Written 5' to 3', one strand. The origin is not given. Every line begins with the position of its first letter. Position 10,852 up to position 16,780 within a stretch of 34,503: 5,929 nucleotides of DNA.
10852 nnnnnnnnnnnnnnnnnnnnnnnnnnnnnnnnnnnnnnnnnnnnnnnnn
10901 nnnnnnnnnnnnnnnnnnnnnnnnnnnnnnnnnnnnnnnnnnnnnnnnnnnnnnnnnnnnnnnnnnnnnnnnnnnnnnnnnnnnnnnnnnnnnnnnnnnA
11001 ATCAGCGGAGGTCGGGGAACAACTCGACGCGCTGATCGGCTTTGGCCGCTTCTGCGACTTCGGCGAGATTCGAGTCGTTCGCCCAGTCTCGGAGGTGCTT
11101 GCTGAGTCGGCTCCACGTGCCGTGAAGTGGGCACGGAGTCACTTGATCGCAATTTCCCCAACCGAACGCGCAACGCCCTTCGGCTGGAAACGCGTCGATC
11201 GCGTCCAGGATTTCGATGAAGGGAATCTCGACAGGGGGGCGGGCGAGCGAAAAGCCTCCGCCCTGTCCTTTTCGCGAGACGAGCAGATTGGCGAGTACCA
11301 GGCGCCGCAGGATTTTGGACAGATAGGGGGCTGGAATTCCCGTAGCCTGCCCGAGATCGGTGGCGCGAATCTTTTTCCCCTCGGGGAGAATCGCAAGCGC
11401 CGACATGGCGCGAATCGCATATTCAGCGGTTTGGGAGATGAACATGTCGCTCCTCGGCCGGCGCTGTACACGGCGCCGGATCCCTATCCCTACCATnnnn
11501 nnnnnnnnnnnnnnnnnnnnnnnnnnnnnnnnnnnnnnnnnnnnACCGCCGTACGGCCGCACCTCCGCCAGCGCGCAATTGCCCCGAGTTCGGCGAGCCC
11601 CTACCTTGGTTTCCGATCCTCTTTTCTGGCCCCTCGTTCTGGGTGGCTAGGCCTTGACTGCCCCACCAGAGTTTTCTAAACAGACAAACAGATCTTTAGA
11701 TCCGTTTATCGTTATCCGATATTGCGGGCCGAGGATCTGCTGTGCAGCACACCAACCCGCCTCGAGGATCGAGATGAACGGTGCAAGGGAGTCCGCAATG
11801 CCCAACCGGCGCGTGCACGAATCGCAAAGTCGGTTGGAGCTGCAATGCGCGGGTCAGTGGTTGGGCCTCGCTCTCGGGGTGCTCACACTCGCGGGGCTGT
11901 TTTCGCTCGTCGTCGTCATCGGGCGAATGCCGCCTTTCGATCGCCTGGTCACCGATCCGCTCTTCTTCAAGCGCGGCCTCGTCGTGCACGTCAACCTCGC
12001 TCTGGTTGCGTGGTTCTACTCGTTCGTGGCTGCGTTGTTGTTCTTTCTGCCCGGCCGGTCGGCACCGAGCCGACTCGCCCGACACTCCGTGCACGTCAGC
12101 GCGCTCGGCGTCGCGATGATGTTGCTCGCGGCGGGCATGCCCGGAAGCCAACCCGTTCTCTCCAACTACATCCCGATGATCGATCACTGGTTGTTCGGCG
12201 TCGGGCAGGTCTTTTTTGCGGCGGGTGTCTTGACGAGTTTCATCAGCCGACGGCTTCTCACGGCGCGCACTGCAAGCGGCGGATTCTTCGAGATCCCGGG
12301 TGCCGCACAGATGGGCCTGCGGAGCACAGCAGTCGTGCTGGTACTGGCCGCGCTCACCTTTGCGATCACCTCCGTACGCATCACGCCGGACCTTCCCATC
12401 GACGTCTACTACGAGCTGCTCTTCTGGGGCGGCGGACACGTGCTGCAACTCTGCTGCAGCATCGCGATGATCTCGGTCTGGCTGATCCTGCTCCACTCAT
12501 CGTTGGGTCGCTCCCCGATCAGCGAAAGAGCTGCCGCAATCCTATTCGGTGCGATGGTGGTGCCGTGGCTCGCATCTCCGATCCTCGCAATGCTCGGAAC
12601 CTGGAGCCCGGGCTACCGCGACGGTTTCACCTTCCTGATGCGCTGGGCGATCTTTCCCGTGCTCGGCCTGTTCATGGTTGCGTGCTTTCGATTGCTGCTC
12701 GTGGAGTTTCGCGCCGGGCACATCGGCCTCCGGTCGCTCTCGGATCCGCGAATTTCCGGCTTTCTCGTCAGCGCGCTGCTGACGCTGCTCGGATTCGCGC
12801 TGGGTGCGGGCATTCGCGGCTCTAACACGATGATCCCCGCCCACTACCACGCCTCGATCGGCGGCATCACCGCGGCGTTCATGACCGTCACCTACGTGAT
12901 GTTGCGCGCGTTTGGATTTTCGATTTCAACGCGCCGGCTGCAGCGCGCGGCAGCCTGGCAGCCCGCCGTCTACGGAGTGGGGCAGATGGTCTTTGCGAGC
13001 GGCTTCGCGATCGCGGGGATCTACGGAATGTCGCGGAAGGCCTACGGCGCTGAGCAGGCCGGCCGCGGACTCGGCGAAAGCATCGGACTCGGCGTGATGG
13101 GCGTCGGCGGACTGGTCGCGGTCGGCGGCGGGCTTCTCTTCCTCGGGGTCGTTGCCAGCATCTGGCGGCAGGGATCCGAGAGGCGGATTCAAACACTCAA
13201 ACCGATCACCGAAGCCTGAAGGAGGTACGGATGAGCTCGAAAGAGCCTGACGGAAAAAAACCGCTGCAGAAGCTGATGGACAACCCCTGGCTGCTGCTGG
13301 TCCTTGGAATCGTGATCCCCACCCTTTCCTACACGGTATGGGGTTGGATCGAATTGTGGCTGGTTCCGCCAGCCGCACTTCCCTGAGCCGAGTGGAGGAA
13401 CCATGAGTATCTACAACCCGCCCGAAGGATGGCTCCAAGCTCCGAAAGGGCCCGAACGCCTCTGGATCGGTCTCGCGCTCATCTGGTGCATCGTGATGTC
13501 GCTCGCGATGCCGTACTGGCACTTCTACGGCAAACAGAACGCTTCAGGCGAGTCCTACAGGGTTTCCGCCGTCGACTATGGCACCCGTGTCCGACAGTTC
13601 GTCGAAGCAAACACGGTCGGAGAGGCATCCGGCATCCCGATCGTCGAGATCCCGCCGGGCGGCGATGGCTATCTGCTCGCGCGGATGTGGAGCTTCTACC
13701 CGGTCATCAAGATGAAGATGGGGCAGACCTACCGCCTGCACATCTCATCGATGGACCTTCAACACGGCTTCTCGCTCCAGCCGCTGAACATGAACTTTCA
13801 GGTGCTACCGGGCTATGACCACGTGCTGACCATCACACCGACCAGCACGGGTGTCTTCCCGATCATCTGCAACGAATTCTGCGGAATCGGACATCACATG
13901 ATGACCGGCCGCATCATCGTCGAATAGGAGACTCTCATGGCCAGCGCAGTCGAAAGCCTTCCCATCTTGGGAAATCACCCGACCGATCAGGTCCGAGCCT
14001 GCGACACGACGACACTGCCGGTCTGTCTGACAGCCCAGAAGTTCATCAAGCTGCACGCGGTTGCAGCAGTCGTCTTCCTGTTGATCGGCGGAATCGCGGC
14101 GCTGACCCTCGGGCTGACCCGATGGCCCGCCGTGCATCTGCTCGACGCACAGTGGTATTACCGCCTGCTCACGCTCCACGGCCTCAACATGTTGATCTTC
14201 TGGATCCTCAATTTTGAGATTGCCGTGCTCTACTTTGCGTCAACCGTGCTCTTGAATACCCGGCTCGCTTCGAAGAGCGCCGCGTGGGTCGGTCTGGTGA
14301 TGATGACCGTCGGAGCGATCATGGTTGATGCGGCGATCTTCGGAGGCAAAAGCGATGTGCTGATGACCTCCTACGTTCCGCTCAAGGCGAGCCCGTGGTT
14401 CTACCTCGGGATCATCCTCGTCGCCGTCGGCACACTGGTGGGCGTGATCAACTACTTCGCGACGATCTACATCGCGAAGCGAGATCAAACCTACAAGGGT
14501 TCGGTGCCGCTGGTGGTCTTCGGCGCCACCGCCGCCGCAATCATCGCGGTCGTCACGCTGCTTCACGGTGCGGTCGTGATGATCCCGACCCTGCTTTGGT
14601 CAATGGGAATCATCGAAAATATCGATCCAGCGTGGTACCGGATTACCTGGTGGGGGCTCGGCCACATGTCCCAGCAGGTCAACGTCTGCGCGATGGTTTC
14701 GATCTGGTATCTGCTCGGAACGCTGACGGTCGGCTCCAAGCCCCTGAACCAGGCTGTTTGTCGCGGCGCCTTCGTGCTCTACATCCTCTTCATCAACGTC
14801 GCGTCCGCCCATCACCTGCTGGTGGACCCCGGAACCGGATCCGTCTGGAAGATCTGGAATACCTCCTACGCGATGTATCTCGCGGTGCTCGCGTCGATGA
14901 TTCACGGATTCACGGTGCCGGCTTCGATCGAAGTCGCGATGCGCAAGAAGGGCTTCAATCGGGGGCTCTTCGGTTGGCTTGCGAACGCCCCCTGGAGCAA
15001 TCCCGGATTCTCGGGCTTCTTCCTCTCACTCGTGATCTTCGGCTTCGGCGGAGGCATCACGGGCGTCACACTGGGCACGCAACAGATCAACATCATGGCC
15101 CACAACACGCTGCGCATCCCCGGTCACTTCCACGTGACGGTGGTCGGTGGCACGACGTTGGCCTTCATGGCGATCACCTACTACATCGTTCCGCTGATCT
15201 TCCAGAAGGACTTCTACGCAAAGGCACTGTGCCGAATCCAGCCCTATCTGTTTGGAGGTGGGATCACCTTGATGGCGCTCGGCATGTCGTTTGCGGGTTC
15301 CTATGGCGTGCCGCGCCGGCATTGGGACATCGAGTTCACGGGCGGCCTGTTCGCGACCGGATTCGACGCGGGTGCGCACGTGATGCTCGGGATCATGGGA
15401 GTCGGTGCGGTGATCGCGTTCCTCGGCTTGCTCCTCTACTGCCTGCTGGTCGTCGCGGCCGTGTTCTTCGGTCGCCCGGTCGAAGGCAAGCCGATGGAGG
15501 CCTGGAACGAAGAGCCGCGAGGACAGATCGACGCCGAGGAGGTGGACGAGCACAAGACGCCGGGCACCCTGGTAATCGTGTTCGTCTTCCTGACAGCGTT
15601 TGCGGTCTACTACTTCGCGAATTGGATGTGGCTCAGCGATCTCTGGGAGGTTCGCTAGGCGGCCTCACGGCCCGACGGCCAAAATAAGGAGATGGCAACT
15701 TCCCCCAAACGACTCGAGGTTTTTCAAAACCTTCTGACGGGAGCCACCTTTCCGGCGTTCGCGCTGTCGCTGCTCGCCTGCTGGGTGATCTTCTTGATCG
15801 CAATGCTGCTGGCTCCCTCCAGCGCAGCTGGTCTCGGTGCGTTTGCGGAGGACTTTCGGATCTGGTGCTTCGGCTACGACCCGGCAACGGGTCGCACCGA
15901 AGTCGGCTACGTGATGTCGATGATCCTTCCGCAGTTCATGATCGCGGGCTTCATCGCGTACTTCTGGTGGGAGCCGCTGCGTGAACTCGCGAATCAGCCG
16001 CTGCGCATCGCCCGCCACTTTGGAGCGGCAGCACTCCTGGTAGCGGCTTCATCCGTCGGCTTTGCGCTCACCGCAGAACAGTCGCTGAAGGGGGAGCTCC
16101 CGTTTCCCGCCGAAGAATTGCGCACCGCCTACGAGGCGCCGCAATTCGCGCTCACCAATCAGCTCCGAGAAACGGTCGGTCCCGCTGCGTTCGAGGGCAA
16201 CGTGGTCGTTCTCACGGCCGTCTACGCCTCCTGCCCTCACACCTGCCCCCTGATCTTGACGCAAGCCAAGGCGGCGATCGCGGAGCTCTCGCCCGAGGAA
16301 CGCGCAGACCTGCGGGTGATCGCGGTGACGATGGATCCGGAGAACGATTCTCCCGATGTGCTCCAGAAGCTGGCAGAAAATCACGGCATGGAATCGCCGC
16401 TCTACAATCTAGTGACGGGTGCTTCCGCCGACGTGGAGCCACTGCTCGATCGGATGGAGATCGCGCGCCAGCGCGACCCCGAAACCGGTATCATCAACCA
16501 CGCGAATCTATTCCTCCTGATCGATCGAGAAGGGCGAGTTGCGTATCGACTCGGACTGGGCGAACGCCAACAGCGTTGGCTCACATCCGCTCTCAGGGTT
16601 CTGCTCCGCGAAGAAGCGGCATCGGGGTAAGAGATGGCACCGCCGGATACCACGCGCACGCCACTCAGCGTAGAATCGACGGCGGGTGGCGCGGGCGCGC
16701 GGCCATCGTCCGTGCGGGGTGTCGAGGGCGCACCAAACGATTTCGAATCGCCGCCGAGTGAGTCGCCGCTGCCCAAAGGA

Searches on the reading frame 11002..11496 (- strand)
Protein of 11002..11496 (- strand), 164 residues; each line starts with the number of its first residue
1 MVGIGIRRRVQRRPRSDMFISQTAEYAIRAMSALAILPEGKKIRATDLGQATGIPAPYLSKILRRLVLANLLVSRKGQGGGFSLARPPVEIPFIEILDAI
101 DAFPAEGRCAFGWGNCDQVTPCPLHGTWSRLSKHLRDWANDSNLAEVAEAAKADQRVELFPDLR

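Call 6: search_protein_families(library=pfam, proteins=[window:11002-11496:-], max_evalue=0.0001)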
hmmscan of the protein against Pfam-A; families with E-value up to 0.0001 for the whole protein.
window:11002-11496:- (164 aa): 2 families
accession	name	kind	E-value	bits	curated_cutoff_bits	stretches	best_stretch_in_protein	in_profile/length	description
PF02082.26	Rrf2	-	9.3e-25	87.7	30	1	20-149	1-131/132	Iron-dependent Transcriptional regulator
PF12802.13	MarR_2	-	7.5e-05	23.3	27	0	29-76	9-54/61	MarR family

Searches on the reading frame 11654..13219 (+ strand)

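Call 6: search_protein_families(library=pfam, proteins=[window:11654-13219:+], max_evalue=0.0001)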
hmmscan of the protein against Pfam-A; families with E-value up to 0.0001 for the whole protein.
window:11654-13219:+ (521 aa): 1 family
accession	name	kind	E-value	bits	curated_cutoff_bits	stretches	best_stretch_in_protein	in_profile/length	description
PF00115.25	COX1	-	1.8e-10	40.7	34.8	1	67-466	4-413/436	Cytochrome C and Quinol oxidase polypeptide I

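Call 9: search_protein_families(library=ncbifam, proteins=[window:11654-13219:+], max_evalue=0.001)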
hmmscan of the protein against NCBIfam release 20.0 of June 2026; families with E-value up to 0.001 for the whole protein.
window:11654-13219:+ (521 aa): 0 families

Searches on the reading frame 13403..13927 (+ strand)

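Call 6: search_protein_families(library=pfam, proteins=[window:13403-13927:+], max_evalue=0.0001)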
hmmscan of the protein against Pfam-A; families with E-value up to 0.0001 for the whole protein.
window:13403-13927:+ (174 aa): 1 family
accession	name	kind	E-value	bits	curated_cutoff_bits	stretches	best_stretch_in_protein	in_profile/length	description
PF00116.26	COX2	-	1.4e-06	28.7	22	1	104-168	50-114/120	Cytochrome C oxidase subunit II, periplasmic domain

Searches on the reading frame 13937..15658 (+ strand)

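Call 6: search_protein_families(library=pfam, proteins=[window:13937-15658:+], max_evalue=0.0001)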
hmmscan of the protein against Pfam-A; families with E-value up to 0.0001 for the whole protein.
window:13937-15658:+ (573 aa): 1 family
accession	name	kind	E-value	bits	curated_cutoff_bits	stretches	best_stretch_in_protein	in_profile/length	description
PF00115.25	COX1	-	1.4e-64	219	34.8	1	37-466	3-414/436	Cytochrome C and Quinol oxidase polypeptide I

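Call 9: search_protein_families(library=ncbifam, proteins=[window:13937-15658:+], max_evalue=0.001)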
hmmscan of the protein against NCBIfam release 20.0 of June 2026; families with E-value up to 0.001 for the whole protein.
window:13937-15658:+ (573 aa): 5 families
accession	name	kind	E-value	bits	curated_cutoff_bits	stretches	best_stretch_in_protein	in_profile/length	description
TIGR02891.1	CtaD_CoxA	equivalog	2.8e-22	79.1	670.75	1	39-528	13-488/504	cytochrome c oxidase subunit I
TIGR02882.1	QoxB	equivalog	9.7e-08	30.9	1015.5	1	39-511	56-516/643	cytochrome aa3 quinol oxidase subunit I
NF011053.0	PRK14485.1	subfamily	2.1e-06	26.2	1080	1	373-557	322-508/716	putative bifunctional cbb3-type cytochrome c oxidase subunit I/II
NF050116.1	cyt_aa3_Actin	exception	1.4e-05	24.1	880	1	35-471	9-441/522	aa3-type cytochrome oxidase subunit I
TIGR02843.1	CyoB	equivalog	3.3e-05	22.6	1020.35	1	365-508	386-518/646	cytochrome o ubiquinol oxidase subunit I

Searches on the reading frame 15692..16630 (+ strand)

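Call 7: search_protein_families(library=pfam, proteins=[window:15692-16630:+], max_evalue=0.0001)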
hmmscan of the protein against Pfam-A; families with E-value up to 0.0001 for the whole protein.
window:15692-16630:+ (312 aa): 2 families
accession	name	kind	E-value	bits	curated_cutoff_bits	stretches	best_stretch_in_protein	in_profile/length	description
PF02630.20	SCO1-SenC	-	1.2e-21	77.5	22.8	1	150-283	2-134/134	SCO1/SenC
PF00578.27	AhpC-TSA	-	2.1e-05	24.9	26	1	148-237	4-86/124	AhpC/TSA family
